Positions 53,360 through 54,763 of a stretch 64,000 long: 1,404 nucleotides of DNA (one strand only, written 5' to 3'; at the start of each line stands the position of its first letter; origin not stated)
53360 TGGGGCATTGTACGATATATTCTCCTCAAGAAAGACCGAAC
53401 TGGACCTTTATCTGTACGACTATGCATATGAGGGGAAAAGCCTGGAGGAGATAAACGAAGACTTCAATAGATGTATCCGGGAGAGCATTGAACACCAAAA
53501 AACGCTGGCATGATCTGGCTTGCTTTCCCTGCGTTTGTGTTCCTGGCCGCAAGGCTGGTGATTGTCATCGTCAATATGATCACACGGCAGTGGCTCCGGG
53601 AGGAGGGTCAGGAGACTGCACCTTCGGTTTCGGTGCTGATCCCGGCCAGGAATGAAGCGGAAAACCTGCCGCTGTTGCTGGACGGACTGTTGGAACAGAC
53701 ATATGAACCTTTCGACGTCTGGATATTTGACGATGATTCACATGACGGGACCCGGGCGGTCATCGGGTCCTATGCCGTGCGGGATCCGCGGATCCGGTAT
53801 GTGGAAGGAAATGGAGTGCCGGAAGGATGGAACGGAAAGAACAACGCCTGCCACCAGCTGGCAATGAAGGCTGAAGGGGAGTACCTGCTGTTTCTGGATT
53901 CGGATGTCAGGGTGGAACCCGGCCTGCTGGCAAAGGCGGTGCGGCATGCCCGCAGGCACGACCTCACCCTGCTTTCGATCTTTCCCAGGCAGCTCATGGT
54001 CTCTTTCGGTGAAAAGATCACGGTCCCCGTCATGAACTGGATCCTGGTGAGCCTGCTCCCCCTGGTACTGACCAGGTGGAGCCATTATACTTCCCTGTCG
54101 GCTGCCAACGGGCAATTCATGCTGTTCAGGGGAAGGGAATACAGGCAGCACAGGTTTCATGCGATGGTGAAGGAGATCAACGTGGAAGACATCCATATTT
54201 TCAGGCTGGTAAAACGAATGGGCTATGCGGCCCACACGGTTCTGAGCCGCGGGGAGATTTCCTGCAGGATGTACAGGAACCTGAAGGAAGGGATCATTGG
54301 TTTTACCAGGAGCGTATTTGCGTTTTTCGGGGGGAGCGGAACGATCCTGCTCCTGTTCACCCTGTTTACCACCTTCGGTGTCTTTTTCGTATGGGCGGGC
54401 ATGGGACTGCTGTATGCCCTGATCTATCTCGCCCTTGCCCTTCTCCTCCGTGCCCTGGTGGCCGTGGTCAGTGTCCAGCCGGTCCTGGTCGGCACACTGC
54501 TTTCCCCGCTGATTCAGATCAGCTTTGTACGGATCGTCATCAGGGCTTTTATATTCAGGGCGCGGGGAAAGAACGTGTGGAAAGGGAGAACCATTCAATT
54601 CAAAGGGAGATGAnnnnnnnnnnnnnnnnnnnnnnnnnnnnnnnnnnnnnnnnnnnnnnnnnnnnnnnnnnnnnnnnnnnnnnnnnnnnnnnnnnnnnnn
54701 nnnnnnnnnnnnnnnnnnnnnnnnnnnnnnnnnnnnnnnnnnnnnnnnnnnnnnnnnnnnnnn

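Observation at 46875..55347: Divergent 9-gene carotenoid cluster predicting an acylated, glycosylated monocyclic keto-carotenoid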

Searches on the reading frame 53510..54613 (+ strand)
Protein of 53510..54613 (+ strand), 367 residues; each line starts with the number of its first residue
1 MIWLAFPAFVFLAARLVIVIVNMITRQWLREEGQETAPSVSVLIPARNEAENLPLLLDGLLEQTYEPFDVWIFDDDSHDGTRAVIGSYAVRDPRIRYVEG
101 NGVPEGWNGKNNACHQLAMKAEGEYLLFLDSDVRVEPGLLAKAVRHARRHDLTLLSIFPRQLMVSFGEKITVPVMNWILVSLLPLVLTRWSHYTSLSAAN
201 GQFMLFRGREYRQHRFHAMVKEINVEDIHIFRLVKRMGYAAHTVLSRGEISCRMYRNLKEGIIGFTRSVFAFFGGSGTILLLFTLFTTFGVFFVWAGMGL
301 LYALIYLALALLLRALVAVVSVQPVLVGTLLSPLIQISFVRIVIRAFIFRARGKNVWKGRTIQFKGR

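Call 5: search_protein_families(library=pfam, proteins=[window:53510-54613:+], max_evalue=0.01)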
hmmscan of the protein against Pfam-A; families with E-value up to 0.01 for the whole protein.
window:53510-54613:+ (367 aa): 3 families
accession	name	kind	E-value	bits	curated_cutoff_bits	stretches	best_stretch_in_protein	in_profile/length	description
PF00535.33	Glycos_transf_2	-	2e-24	86.9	23.3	1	41-163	1-121/168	Glycosyl transferase family 2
PF13506.12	Glyco_transf_21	-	1.5e-08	34.7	21.7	1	102-240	10-143/174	Glycosyl transferase family 21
PF13641.12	Glyco_tranf_2_3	-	1.5e-07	32.1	27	1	38-242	1-202/230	Glycosyltransferase like family 2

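Call 6: search_protein_families(library=ncbifam, proteins=[window:53510-54613:+], max_evalue=0.01)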
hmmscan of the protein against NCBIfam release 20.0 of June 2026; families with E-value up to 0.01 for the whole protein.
window:53510-54613:+ (367 aa): 22 families
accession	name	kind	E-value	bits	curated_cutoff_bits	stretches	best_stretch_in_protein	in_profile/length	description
TIGR03469.1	HpnB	hypoth_equivalog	1.8e-33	116.1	379.25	1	34-367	40-382/386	hopene-associated glycosyltransferase HpnB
NF045692.1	OglycostaseCruG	equivalog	5.1e-29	101.4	600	1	6-268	10-272/386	2'-O-glycosyltransferase CruG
TIGR03937.1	PgaC_IcaA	equivalog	6.5e-13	48.4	422.3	1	30-138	37-141/407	poly-beta-1,6-N-acetyl-D-glucosamine synthase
NF041875.1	EPS_EpsD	equivalog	1.9e-12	47.2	370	1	40-150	1-104/325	exopolysaccharide biosynthesis glycosyltransferase EpsD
NF050050.1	ProtGlycPglI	equivalog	3.6e-12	46.3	500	1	38-145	2-106/306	GalNAc(5)-diNAcBac-PP-undecaprenol beta-1,3-glucosyltransferase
NF047683.1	TeichurnBiosyTuaG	equivalog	6.4e-12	45.6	400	1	36-153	4-117/252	teichuronic acid biosynthesis protein TuaG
TIGR04283.1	glyco_like_mftF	equivalog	4.2e-11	42.9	182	1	40-238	1-173/221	TIGR04283 family arsenosugar biosynthesis glycosyltransferase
NF007482.0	PRK10073.1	equivalog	2.7e-10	39.8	423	1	36-153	4-116/334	glycosyltransferase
NF053846.1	glyco_with_XrtP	equivalog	2.6e-09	36.3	520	1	16-114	19-115/440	XrtP-associated glycosyltransferase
TIGR03965.1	mycofact_glyco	equivalog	1.2e-08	34.2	280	1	32-147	68-179/467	mycofactocin biosynthesis glycosyltransferase MftF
NF038302.1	EPS_HpsE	equivalog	9.9e-07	28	300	1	40-151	3-115/307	hormogonium polysaccharide biosynthesis glycosyltransferase HpsE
NF038299.1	EPS_HpsN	equivalog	1.9e-06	27.1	425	1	38-147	1-106/317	hormogonium polysaccharide biosynthesis glycosyltransferase HpsN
TIGR04242.1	nodulat_NodC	equivalog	2.7e-06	26.6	550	1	30-148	40-157/395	chitooligosaccharide synthase NodC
TIGR03472.1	HpnI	equivalog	4.2e-06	25.8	310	1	12-145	13-149/373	bacteriohopanetetrol glucosamine biosynthesis glycosyltransferase HpnI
TIGR03111.1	glyc2_xrt_Gpos1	hypoth_equivalog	3e-05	23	363.95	1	1-144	11-153/439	TIGR03111 family XrtG-associated glycosyltransferase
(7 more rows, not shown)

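Call 11: find_homologous_proteins(query=window:53510-54613:+, max_evalue=0.00001)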
Query window:53510-54613:+ (367 aa): 3849 proteins with E <= 0.00001 among 8000 candidates; the best 120 are listed.
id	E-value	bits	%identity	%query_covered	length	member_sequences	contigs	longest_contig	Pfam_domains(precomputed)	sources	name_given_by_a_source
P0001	1.1e-241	820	100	100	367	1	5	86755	PF13506.14,PF13641.13,PF00535.33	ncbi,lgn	-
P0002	6.7e-219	745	90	100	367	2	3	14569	PF13506.14,PF13641.13,PF00535.33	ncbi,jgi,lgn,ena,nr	ncbi:MAG TPA: glycosyltransferase [Bacteroides sp.]|nr:glycosyltransferase [Bacteroides sp.]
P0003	5.0e-187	640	77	100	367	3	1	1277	PF13506.14,PF13641.13,PF00535.33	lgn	-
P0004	5.0e-175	600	71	99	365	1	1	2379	PF13506.14,PF13641.13,PF00535.33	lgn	-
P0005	4.7e-173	594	71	100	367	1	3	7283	PF13506.14,PF13641.13,PF00535.33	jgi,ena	-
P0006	3.8e-170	584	70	100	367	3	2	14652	PF13506.14,PF13641.13,PF00535.33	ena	-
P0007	3.7e-152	525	64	100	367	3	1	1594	PF13506.14,PF13641.13,PF00535.33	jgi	jgi:glycosyltransferase involved in cell wall biosynthesis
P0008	9.3e-152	524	62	100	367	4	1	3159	PF10111.15,PF13506.14,PF13641.13,PF00535.33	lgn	-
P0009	1.4e-150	520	63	100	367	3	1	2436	PF13506.14,PF13641.13,PF00535.33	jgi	-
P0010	2.6e-148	512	63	100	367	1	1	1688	PF13506.14,PF13641.13,PF00535.33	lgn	-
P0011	2.8e-148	512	63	100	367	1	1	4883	PF13506.14,PF13641.13,PF00535.33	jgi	jgi:chlorobactene glucosyltransferase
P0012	1.1e-147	510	61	100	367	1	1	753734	PF13506.14,PF13641.13,PF00535.33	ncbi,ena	-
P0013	2.3e-147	509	64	100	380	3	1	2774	PF13506.14,PF13641.13,PF00535.33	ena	-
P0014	3.4e-147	509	61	100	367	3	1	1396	PF13506.14,PF13641.13,PF00535.33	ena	-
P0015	5.5e-146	505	62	97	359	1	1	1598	PF13506.14,PF13641.13,PF00535.33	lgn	-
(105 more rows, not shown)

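Call 12: find_encoding_contigs(protein=P0001, flank=10000, max_places=5)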
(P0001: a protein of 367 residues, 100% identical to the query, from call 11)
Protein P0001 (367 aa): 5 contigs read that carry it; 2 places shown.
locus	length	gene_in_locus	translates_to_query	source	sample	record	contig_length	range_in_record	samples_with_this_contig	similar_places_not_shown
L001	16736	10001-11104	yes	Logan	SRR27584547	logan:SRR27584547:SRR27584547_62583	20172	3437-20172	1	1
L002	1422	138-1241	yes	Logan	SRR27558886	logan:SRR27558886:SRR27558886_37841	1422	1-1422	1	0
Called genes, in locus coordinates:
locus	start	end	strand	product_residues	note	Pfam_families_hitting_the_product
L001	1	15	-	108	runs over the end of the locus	PF19762:DUF6249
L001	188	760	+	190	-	PF04542:Sigma70_r2, PF08281:Sigma70_r4_2, PF04545:Sigma70_r4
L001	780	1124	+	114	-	-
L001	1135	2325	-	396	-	PF00155:Aminotran_1_2, PF00266:Aminotran_5 (weak)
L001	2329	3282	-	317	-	PF01370:Epimerase, PF02719:Polysacc_synt_2 (faint), PF04321:RmlD_sub_bind, PF16363:GDP_Man_Dehyd, PF07993:NAD_binding_4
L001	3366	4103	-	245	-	PF18916:Lycopene_cyc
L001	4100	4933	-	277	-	PF00494:SQS_PSY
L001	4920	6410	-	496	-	PF00070:Pyr_redox (faint), PF00890:FAD_binding_2 (weak), PF01266:DAO (faint), PF01494:FAD_binding_3 (faint), PF01593:Amino_oxidase, PF03486:HI0933_like (faint), PF07992:Pyr_redox_2 (faint), PF13450:NAD_binding_8, +1 more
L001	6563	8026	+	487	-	PF00890:FAD_binding_2 (faint), PF01266:DAO, PF01593:Amino_oxidase, PF03486:HI0933_like (faint), PF07992:Pyr_redox_2 (faint), PF13450:NAD_binding_8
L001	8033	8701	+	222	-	PF04240:Caroten_synth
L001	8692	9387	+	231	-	PF00487:FA_desaturase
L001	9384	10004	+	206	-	PF01553:Acyltransferase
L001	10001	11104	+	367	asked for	PF13506:Glyco_transf_21, PF00535:Glycos_transf_2, PF13641:Glyco_tranf_2_3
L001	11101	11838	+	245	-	PF13176:TPR_7 (faint), PF13428:TPR_14 (faint)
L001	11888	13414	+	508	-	PF00749:tRNA-synt_1c, PF19269:Anticodon_2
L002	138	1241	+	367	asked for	PF13506:Glyco_transf_21, PF00535:Glycos_transf_2, PF13641:Glyco_tranf_2_3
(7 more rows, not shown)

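Call 18: find_related_loci(query=A1, collection=genome_contigs, flank=10000)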
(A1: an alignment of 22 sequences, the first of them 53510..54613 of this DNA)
Query A1 (367 aa) in genome_contigs; peptide patterns used: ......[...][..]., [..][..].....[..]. (x = any residue, [..] = any of these).
599 stretches matched a pattern (row limit reached: there are more); 577 encode a relative of the query (tblastn E <= 1e-3); the best 80 are kept; 80 distinct loci.
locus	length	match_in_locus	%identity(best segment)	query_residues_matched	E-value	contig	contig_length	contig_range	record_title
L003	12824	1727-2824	90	1-366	0e+0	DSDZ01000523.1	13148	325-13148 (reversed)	MAG TPA_asm: Bacteroides sp. isolate SpSt-1230 Ga0116197_1000162, whole genome shotgun sequence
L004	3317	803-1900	76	1-366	0e+0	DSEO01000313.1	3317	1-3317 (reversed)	MAG TPA_asm: Bacteroides sp. isolate SpSt-1244 Ga0116196_1001280, whole genome shotgun sequence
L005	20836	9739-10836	64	1-366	1e-152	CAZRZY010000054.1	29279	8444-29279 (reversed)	MAG TPA_asm: uncultured Bacteroides sp. isolate SRP141376_co3_418 genome assembly, contig: NODE_4174_length_29279_cov_5.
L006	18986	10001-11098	71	1-366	2e-171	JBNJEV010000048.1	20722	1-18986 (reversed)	MAG: Bacteroidota bacterium isolate Y23_0dBSd1.bin.109 NODE_1612_length_20722_cov_22.831014, whole genome shotgun sequen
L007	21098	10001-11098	61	1-366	9e-146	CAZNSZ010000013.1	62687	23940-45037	MAG TPA_asm: uncultured Bacteroides sp. isolate binchicken_co176_102 genome assembly, contig: NODE_109_length_62687_cov_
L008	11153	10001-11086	50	1-362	8e-118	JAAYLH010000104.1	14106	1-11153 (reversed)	MAG: Bacteroidales bacterium isolate AS15tlH2ME_224 99194_AS15, whole genome shotgun sequence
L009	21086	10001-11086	50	1-362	2e-117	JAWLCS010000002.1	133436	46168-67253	MAG: Bacteroidales bacterium isolate 15dZY3.bin.68 NODE_271_length_133436_cov_25.727990, whole genome shotgun sequence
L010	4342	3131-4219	52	1-363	9e-119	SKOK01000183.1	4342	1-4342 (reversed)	MAG: Bacteroidales bacterium isolate CSSed162cmA_327 CSSed16-2cmA-110629, whole genome shotgun sequence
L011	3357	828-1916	50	1-363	4e-118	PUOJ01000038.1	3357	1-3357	MAG: Bacteroidales bacterium isolate B1Sed10_143R1 B1-Sed10-C48842, whole genome shotgun sequence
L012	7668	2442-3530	48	1-363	9e-114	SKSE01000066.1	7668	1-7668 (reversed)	MAG: Bacteroidales bacterium isolate CSSed162cmA_513 CSSed16-2cmA-41456, whole genome shotgun sequence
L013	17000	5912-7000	48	1-363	2e-113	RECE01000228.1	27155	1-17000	MAG: Bacteroidetes bacterium isolate DLM2.Bin11 NODE_1990_length_27155_cov_26.5799, whole genome shotgun sequence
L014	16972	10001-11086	48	1-362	4e-113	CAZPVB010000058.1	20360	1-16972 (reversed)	MAG TPA_asm: uncultured Bacteroidales bacterium isolate SRP252850_co1_357 genome assembly, contig: NODE_4785_length_2036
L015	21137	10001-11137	49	1-360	8e-112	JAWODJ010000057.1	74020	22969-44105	MAG: Bacteroidales bacterium isolate BLK5-2.bin.130 k191_336370, whole genome shotgun sequence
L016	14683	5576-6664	47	1-363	6e-111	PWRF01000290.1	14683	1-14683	MAG: Bacteroidales bacterium isolate CSSed10_80 CS-Sed10-C8909, whole genome shotgun sequence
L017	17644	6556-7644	48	1-363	1e-110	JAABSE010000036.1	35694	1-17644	MAG: Sphingobacteriia bacterium isolate S10.Bin064 NODE_36_length_35694_cov_24.6063, whole genome shotgun sequence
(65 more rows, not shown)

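Call 47: search_dna_similar(query=window:53510-54613:+, collection=plasmids, mode=protein, max_evalue=1e-8, max_rows=30)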
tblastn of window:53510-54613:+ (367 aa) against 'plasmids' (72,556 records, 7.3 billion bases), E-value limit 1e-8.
Records with a match: 56; places in all: 57; records where one place covers at least 80% of the query: 0.
Best place of each record, by identity: <60% 56.
By first word of the organism name: Thermus 33; Azospirillum 6; Burkholderia 4; Deinococcus 1; Microvirga 1; Limimaricola 1; Palleronia 1; Cytobacillus 1; Niallia 1; Gluconobacter 1; and 6 more.
By predicted mobility (MOB-suite, as given by PLSDB): non-mobilizable 51; mobilizable 3; conjugative 2.
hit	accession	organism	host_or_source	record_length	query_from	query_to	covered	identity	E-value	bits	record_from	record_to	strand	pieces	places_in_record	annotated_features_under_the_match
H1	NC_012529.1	Deinococcus deserti VCD115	-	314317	33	270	65%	41.9%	4e-36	146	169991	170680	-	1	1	glycosyltransferase family 2 protein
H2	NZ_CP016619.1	Microvirga ossetica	Vicia alpestris,cell culture,nodules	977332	1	269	73%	36.8%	2e-44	171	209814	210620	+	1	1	glycosyltransferase family 2 protein | lysophospholipid acyltransferase family protein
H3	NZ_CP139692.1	Limimaricola variabilis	Bacterial Culture,hydrothermal vent ...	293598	17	269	69%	36.4%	4e-32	134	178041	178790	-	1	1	glycosyltransferase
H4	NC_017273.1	Thermus thermophilus SG0.5JP17-16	-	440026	40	271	63%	37.1%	5e-24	110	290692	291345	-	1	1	glycosyltransferase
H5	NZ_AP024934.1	Thermus thermophilus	-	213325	40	271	63%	36.6%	2e-24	112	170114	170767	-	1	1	glycosyltransferase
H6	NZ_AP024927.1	Thermus thermophilus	-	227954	40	271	63%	36.6%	2e-24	112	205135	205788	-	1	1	glycosyltransferase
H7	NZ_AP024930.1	Thermus thermophilus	-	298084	40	271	63%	36.6%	2e-24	112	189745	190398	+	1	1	glycosyltransferase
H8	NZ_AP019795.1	Thermus thermophilus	-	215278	40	271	63%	36.6%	3e-24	111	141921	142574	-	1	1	glycosyltransferase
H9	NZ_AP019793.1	Thermus thermophilus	-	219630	40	271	63%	36.6%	3e-24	111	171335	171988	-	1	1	glycosyltransferase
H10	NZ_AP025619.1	Thermus thermophilus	-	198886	40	271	63%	36.6%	4e-24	111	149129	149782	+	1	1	glycosyltransferase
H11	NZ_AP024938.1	Thermus thermophilus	-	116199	40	271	63%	36.6%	4e-24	111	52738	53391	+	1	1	glycosyltransferase family A protein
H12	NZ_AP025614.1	Thermus thermophilus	-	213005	40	271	63%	36.6%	5e-24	111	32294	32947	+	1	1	glycosyltransferase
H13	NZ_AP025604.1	Thermus thermophilus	-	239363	40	271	63%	36.6%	5e-24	111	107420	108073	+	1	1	glycosyltransferase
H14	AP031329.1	Thermus thermophilus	-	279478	40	271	63%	36.6%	5e-24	111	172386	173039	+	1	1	glycosyltransferase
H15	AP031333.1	Thermus thermophilus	-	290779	40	271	63%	36.6%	5e-24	111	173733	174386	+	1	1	glycosyltransferase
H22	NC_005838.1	Thermus thermophilus HB27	-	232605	40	271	63%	36.6%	1e-23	109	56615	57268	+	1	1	glycosyltransferase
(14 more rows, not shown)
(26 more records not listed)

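Call 48: get_annotated_region(hit=H22, flank=8000)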
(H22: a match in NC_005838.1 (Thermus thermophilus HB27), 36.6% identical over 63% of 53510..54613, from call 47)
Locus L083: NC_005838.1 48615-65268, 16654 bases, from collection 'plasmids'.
description: Thermus thermophilus HB27 plasmid pTT27, complete sequence
organism: Thermus thermophilus HB27 (NCBI taxid 262724)
taxonomy: Bacteria; Deinococcota; Deinococci; Thermales; Thermaceae; Thermus; Thermus thermophilus; Thermus thermophilus HB27
host: -; source: -; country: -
typing (MOB-suite, as given by PLSDB): non-mobilizable; replicon rep_cluster_1121
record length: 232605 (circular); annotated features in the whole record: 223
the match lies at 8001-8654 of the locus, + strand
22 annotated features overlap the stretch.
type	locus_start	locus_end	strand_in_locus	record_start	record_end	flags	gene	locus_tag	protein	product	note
CDS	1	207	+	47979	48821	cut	uvsE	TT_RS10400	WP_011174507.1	UV DNA damage repair endonuclease UvsE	GO:0006281 - DNA repair [Evidence IEA]; GO:0009650 - UV protection [Evidence IEA]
CDS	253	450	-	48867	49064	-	-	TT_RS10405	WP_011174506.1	DUF4926 domain-containing protein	-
CDS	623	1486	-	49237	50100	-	-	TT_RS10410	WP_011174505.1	complex I NDUFA9 subunit family protein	-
CDS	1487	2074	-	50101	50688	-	ldrP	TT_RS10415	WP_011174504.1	transcriptional regulator LdrP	-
CDS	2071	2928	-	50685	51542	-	carH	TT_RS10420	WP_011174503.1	HTH-type transcriptional repressor CarH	-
CDS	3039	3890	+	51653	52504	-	-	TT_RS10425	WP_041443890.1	phytoene/squalene synthase family protein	GO:0008299 - isoprenoid biosynthetic process [Evidence IEA]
CDS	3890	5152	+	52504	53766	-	phr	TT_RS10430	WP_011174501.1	deoxyribodipyrimidine photo-lyase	-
CDS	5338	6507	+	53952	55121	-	-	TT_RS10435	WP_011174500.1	cytochrome P450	-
CDS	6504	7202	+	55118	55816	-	-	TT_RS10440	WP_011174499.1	lycopene cyclase domain-containing protein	-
CDS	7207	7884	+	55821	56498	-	-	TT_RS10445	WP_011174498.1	lysophospholipid acyltransferase family protein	-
CDS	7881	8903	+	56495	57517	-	-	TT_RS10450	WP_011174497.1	glycosyltransferase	-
CDS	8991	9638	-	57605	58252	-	-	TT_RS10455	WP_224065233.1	transposase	GO:0006313 - DNA transposition [Evidence IEA]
CDS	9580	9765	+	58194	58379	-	-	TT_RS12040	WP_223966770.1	hypothetical protein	-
CDS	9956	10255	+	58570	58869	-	-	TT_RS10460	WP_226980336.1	type II toxin-antitoxin system Phd/YefM family antitoxin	-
CDS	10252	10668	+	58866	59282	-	-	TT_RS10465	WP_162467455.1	type II toxin-antitoxin system VapC family toxin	-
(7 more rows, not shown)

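Call 49: get_annotated_region(hit=H2, flank=8000)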
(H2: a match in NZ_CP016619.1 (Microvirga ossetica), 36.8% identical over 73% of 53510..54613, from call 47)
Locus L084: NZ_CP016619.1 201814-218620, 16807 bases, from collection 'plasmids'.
description: Microvirga ossetica strain V5/3m plasmid unnamed2, complete sequence
organism: Microvirga ossetica (NCBI taxid 1882682)
taxonomy: Bacteria; Pseudomonadota; Alphaproteobacteria; Hyphomicrobiales; Methylobacteriaceae; Microvirga; Microvirga ossetica
host: -; source: Vicia alpestris,cell culture,nodules; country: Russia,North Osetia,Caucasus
typing (MOB-suite, as given by PLSDB): non-mobilizable
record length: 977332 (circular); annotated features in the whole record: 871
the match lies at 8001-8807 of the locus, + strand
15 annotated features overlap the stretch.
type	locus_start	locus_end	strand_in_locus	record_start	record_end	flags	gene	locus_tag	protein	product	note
CDS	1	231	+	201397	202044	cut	-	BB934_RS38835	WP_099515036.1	response regulator transcription factor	GO:0000160 - phosphorelay signal transduction system [Evidence IEA]; GO:0006355 - regulation of DNA-templated ...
CDS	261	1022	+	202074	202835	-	-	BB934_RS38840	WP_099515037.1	SDR family oxidoreductase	-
CDS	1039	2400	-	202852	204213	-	-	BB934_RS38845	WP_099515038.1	aldehyde dehydrogenase family protein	-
CDS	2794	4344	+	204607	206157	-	crtI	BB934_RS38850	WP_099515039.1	phytoene desaturase family protein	GO:0016117 - carotenoid biosynthetic process [Evidence IEA]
CDS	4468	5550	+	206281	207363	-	-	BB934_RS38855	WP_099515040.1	class I SAM-dependent methyltransferase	-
CDS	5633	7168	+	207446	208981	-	crtI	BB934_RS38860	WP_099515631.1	phytoene desaturase family protein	GO:0016117 - carotenoid biosynthetic process [Evidence IEA]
CDS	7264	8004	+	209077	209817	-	-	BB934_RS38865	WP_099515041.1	lysophospholipid acyltransferase family protein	-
CDS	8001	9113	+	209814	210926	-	-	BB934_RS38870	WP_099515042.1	glycosyltransferase family 2 protein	-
CDS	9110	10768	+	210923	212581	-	-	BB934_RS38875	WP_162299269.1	squalene/phytoene synthase family protein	GO:0009058 - biosynthetic process [Evidence IEA]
CDS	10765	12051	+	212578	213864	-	-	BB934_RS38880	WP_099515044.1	FAD-dependent oxidoreductase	-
CDS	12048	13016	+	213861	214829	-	ispH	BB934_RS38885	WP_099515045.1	4-hydroxy-3-methylbut-2-enyl diphosphate reductase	GO:0009240 - isopentenyl diphosphate biosynthetic process [Evidence IEA]; GO:0046677 - response to antibiotic [Evidence ...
CDS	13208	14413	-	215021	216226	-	-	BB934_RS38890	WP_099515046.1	ABC transporter permease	-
CDS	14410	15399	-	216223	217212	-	-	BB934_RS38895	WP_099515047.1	ABC transporter ATP-binding protein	-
CDS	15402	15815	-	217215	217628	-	-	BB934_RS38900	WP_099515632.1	DUF2141 domain-containing protein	-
CDS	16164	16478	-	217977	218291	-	-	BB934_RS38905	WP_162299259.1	hypothetical protein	-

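Call 50: get_annotated_region(hit=H1, flank=8000)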
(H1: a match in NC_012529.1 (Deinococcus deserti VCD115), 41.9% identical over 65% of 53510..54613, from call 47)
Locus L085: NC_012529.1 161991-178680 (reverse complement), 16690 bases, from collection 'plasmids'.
description: Deinococcus deserti VCD115 plasmid 2, complete sequence
organism: Deinococcus deserti VCD115 (NCBI taxid 546414)
taxonomy: Bacteria; Deinococcota; Deinococci; Deinococcales; Deinococcaceae; Deinococcus; Deinococcus deserti; Deinococcus deserti VCD115
host: -; source: -; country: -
typing (MOB-suite, as given by PLSDB): mobilizable; replicon rep_cluster_954; relaxase MOBP
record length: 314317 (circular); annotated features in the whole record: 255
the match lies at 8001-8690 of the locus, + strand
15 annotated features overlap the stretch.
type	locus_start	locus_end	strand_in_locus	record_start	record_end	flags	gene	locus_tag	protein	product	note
CDS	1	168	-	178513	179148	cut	-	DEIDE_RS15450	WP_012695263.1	DUF6766 family protein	-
CDS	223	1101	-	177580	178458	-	-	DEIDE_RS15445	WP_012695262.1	FRG domain-containing protein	-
CDS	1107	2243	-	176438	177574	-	glf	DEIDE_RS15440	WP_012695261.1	UDP-galactopyranose mutase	GO:0009273 - peptidoglycan-based cell wall biogenesis [Evidence IEA]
CDS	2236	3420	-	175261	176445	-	-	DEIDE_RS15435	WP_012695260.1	glycosyltransferase family 1 protein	-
CDS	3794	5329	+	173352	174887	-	-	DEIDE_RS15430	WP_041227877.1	NAD(P)/FAD-dependent oxidoreductase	-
CDS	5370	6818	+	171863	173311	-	-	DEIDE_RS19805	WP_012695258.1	carotenoid biosynthesis protein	-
CDS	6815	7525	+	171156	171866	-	-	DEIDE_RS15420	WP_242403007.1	lysophospholipid acyltransferase family protein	-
CDS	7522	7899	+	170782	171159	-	-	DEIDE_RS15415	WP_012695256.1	DoxX family protein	-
CDS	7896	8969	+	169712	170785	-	-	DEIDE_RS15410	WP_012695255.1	glycosyltransferase family 2 protein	-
CDS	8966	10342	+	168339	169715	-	-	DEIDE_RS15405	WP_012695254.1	NAD(P)/FAD-dependent oxidoreductase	-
CDS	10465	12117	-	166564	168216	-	crtI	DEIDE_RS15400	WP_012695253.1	phytoene desaturase family protein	GO:0016117 - carotenoid biosynthetic process [Evidence IEA]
CDS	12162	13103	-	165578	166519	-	-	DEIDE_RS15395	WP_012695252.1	phytoene/squalene synthase family protein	GO:0008299 - isoprenoid biosynthetic process [Evidence IEA]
CDS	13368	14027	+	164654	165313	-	-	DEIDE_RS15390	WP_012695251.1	class I SAM-dependent methyltransferase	GO:0032259 - methylation [Evidence IEA]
CDS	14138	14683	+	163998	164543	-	-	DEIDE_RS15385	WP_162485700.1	biliverdin-producing heme oxygenase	-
CDS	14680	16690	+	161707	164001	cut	-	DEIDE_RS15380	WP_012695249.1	ATP-binding protein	-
